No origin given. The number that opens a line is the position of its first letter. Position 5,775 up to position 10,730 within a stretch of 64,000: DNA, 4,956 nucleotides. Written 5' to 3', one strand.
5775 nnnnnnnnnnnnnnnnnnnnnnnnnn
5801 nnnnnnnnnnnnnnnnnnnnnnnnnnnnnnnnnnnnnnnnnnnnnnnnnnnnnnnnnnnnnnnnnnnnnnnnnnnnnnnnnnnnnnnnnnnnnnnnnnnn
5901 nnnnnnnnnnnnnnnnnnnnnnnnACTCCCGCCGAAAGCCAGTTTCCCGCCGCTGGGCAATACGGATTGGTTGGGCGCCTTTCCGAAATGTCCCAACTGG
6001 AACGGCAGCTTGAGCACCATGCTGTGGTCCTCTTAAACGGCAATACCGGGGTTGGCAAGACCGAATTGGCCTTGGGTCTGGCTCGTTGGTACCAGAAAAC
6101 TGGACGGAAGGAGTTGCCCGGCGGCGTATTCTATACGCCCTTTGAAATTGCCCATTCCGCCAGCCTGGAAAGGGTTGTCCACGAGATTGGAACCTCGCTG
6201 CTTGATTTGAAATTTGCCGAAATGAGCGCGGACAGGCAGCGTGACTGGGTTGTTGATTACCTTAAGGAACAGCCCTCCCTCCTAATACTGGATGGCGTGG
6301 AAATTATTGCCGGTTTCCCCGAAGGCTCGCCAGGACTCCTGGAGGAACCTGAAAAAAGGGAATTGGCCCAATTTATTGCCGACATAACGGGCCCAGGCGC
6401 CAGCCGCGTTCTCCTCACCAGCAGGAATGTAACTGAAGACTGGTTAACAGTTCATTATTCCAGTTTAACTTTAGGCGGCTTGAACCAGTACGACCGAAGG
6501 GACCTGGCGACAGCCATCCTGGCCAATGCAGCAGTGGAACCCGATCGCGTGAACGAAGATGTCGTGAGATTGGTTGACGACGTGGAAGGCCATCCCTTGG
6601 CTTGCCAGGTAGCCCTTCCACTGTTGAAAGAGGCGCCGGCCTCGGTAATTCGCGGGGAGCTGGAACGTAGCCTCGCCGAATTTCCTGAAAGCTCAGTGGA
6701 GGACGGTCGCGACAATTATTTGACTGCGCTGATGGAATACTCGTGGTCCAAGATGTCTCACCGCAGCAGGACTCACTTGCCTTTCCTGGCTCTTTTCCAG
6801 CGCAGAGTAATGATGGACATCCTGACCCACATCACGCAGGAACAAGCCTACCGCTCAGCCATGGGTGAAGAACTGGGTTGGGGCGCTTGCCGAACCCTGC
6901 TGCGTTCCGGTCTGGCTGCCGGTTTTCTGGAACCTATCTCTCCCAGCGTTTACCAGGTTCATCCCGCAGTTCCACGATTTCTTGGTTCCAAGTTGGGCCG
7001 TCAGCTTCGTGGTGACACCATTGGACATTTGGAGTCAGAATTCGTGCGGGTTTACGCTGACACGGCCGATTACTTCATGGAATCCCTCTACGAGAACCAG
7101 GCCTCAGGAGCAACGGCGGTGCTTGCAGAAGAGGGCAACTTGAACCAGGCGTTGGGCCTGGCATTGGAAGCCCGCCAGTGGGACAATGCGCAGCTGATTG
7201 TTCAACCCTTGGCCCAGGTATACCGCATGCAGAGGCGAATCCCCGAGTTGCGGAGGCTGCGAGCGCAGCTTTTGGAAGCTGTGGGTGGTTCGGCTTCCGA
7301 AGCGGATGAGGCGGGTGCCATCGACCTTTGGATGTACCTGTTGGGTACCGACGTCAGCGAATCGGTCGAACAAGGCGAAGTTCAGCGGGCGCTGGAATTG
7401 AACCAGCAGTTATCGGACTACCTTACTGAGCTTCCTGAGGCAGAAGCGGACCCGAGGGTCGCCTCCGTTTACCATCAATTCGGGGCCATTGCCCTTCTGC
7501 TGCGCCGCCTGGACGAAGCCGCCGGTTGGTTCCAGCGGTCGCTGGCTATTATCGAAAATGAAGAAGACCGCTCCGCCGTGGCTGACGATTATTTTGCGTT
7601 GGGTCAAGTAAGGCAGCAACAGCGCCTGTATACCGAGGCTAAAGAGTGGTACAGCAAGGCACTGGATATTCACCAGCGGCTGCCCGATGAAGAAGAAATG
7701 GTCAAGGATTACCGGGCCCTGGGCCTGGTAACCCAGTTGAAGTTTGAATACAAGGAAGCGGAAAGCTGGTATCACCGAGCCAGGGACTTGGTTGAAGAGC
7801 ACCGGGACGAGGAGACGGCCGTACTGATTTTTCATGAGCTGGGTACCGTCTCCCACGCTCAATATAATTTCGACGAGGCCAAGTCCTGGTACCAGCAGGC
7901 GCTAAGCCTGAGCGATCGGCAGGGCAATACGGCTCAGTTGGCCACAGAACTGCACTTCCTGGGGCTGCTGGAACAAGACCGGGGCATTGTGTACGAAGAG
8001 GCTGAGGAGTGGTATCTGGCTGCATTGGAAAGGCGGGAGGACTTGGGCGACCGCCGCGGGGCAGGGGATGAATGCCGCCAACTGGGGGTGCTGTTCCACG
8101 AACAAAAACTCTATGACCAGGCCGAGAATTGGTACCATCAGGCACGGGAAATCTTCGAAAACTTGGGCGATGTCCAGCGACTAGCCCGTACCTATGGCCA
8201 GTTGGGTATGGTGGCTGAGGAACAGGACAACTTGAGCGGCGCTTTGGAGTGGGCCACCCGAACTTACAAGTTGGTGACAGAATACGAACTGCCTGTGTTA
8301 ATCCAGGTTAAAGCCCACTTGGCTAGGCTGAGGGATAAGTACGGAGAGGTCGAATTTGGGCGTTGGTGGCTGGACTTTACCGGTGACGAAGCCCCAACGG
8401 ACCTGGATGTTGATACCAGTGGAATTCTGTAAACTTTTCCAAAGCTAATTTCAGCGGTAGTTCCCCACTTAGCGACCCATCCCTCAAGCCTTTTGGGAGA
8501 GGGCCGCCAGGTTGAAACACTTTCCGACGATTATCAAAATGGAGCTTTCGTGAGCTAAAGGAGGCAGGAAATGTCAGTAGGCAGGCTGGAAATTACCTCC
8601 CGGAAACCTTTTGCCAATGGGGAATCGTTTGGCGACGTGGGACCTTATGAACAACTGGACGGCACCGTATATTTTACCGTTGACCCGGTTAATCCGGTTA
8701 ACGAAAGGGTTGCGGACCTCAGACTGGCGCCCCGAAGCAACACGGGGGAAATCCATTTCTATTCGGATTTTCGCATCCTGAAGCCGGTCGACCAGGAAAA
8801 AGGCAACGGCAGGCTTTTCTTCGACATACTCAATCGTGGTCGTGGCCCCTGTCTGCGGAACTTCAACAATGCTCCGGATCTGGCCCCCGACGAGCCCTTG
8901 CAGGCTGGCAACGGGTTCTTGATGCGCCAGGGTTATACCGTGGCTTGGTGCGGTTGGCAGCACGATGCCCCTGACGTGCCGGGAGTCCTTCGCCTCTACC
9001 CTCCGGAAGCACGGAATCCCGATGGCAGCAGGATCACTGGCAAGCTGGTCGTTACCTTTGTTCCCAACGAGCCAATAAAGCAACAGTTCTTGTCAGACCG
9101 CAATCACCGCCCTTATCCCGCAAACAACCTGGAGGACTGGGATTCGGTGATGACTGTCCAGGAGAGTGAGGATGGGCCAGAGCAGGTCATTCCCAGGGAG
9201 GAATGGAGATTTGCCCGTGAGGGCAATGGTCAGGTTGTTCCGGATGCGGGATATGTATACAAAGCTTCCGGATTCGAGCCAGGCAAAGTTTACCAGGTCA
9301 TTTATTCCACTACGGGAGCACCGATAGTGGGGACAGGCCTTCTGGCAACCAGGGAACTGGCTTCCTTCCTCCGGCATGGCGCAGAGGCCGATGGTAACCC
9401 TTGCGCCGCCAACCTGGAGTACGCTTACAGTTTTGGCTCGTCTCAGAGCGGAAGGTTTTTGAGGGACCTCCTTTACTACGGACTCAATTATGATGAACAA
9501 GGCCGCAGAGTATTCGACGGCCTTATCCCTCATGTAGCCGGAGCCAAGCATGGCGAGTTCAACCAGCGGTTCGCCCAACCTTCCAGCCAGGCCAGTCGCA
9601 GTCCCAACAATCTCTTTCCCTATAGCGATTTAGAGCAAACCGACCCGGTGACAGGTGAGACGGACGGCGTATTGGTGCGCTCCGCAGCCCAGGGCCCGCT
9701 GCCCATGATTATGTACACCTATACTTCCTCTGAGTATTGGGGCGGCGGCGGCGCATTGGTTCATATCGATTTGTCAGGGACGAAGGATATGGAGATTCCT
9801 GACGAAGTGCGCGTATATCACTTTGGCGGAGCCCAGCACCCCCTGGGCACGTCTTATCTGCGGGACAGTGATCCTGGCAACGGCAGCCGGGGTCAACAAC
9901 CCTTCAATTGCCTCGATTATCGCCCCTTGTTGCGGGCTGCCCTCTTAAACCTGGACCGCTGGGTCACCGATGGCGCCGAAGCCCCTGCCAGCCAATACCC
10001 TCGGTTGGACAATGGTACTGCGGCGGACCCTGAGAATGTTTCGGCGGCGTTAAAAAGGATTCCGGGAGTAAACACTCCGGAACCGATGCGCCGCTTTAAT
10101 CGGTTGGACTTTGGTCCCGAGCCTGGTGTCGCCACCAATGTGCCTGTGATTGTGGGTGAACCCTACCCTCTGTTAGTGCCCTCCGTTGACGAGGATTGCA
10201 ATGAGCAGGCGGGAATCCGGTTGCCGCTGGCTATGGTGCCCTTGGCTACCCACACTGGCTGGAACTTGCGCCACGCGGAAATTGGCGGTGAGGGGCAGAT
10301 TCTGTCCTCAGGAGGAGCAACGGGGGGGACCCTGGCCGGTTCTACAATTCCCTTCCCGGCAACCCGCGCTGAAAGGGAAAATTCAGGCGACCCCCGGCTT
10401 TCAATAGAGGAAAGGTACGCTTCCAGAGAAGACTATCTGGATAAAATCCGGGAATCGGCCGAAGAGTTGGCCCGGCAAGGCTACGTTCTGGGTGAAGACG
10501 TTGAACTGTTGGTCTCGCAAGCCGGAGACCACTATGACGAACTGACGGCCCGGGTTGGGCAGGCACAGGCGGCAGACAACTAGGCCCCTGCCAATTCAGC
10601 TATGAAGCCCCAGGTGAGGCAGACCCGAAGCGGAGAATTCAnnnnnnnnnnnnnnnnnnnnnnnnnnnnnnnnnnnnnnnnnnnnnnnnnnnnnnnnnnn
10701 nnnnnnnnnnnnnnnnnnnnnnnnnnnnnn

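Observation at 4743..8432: Solitary CHAT-like / NB-ARC / TPR protein: candidate bacterial NLR- or Avs-like sensor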

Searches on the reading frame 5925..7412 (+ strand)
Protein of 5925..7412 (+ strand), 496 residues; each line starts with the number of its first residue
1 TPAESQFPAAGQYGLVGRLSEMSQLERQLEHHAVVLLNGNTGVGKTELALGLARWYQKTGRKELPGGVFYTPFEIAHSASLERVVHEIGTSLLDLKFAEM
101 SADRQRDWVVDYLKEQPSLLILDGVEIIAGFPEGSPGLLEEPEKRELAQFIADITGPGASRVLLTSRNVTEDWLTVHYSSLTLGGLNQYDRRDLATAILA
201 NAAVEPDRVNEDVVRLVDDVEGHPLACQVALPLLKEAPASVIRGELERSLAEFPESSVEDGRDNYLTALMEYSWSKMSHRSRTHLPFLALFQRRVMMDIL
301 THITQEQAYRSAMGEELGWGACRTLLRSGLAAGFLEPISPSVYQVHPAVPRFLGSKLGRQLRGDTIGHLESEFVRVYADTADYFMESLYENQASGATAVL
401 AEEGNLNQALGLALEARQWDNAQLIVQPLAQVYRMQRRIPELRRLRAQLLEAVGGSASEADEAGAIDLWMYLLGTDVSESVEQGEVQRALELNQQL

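Call 30: predict_structure(alignment_id=A3)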
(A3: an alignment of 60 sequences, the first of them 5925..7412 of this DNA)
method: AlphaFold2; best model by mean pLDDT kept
length: 496 residues; sequences in the alignment: 60
mean_pLDDT: 91.1   pTM: 0.88
mean pLDDT of the five models: 91.1, 90.1, 89.6, 88.9, 88.8
residues with pLDDT >= 90: 362; 70-90: 125; 50-70: 5; < 50: 4
segments of 3 or more residues with pLDDT < 50: 1-4
pLDDT, mean of each block of 10 residues (from residue 1): 57 85 94 96 93 89 90 79 90 84 90 95 94 88 94 89 96 94 93 94 92 96 95 96 98 93 96 96 95 90 95 93 95 89 88 94 95 95 89 81 89 94 94 86 89 90 95 92 90 91
secondary structure, 60 per line:
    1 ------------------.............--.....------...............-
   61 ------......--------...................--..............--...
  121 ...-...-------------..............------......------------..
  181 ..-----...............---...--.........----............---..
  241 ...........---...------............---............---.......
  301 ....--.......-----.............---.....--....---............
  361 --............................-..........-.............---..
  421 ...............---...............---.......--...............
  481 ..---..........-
elements in order: H19-31 E34-38 H45-59 E67-72 H81-99 H102-115 E118-123 H141-154 E161-166 E179-182 H188-202 H211-219 H224-235 H239-251 H264-275 H279-290 E294-296 H297-304 H307-313 H319-331 E335-339 E342-345 H349-360 H363-390 H392-401 H403-415 H419-435 H439-453 H457-463 H466-482 H486-495

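Call 34: fold_search(model_id=the predicted structure, library=pdb)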
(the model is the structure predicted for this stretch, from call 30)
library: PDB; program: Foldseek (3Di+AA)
matches with E <= 10: 1194; with E <= 0.001: 282
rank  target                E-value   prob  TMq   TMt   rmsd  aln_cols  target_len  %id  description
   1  1z6t_B                7.3e-09  1.00  0.49  0.43   8.5       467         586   16  Structure of the apoptotic protease-activating factor 1 bound to ADP (released 2005-04-19)
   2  1z6t_A                1.0e-08  1.00  0.48  0.42   8.9       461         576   16  Structure of the apoptotic protease-activating factor 1 bound to ADP (released 2005-04-19)
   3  3sfz                  2.2e-08  1.00  0.47  0.23   7.8       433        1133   15  Crystal structure of full-length murine Apaf-1 (released 2011-08-24)
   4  2a5y_B                2.6e-08  1.00  0.31  0.31  16.3       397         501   13  Structure of a CED-4/CED-9 complex (released 2005-10-11)
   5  5juy_A                3.4e-08  1.00  0.33  0.16  17.1       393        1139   16  Active human apoptosome with procaspase-9 (released 2016-10-19)
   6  5juy_B                4.6e-08  1.00  0.33  0.15  17.1       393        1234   16  Active human apoptosome with procaspase-9 (released 2016-10-19)
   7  3shf                  5.1e-08  1.00  0.49  0.24   5.9       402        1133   16  Crystal structure of the R265S mutant of full-length murine Apaf-1 (released 2011-08-24)
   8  9h2l_A                5.3e-08  1.00  0.34  0.21  15.6       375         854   17  Cryo-EM structure of an octameric G10-resistosome from wheat (released 2025-09-24)
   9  9ria_B                5.8e-08  1.00  0.38  0.24  15.1       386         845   15  Cryo-EM structure of tomato NRC3-AVRcap1b complex (released 2025-07-23)
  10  3j2t_A                6.0e-08  1.00  0.30  0.15  22.9       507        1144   13  An improved model of the human apoptosome (released 2013-04-10)
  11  9cc8_A                6.9e-08  1.00  0.35  0.22  14.8       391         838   14  Hexameric state of the NRC4 resistosome (released 2024-09-11)
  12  9cc9_G                1.2e-07  1.00  0.35  0.22  15.1       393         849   16  Dodecameric state of the NRC4 resistosome (released 2024-09-11)
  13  8jo0_A                1.2e-07  1.00  0.31  0.37  16.6       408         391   12  The Cryo-EM structure of a heptameric CED-4/CED-3 catalytic complex (released 2023-06-28)
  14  2a5y_C                1.9e-07  1.00  0.32  0.41  15.7       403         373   14  Structure of a CED-4/CED-9 complex (released 2005-10-11)
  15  8rfh_A                2.0e-07  1.00  0.50  0.35   5.7       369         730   13  CryoEM structure of the plant helper NLR NRC2 in its resting state (released 2024-01-10)
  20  8dgc_B                2.7e-07  1.00  0.35  0.10  24.0       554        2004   16  Avs3 bound to phage PhiV-1 terminase (released 2022-08-03)
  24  8bv0_A                3.5e-07  1.00  0.49  0.67   5.6       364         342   16  Binary complex between the NB-ARC domain from the Tomato immune receptor NRC1 and the SPRY domain-containing effector  (released 2022-12-21)
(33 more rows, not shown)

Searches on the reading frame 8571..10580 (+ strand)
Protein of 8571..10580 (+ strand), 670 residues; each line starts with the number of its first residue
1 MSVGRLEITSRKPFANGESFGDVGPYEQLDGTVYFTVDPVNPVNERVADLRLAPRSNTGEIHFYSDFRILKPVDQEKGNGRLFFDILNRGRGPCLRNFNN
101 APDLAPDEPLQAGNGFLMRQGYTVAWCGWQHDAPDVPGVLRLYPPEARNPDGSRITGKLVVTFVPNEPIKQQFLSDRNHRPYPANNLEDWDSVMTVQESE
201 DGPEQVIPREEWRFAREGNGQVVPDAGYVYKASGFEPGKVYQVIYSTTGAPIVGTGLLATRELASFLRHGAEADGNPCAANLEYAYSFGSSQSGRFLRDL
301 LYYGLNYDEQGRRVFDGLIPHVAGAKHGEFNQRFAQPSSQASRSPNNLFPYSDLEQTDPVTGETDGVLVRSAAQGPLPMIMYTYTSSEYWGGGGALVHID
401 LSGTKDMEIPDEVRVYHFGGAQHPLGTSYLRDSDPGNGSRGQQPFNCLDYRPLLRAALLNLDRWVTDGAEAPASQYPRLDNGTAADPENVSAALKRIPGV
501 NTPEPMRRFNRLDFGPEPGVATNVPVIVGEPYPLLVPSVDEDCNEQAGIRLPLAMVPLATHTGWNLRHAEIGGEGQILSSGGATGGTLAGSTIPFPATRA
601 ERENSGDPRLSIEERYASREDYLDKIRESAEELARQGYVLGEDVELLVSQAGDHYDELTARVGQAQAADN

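Call 8: search_protein_families(library=pfam, proteins=[window:8571-10580:+], max_evalue=0.001)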
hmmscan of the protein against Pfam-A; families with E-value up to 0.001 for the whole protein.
window:8571-10580:+ (670 aa): 1 family
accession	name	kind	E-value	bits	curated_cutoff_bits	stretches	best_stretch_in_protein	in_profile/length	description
PF20091.5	Abhydrolase_10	-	5.7e-35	121.5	23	1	251-648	140-428/429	Alpha/beta hydrolase domain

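Call 55: search_protein_families(library=padloc, proteins=[window:8571-10580:+], max_evalue=0.00001)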
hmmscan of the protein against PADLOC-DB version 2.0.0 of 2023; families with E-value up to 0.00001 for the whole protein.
window:8571-10580:+ (670 aa): 0 families

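Call 64: search_protein_families(library=ncbifam, proteins=[window:8571-10580:+], max_evalue=0.00001)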
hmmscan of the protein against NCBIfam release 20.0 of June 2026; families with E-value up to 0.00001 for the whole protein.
window:8571-10580:+ (670 aa): 0 families
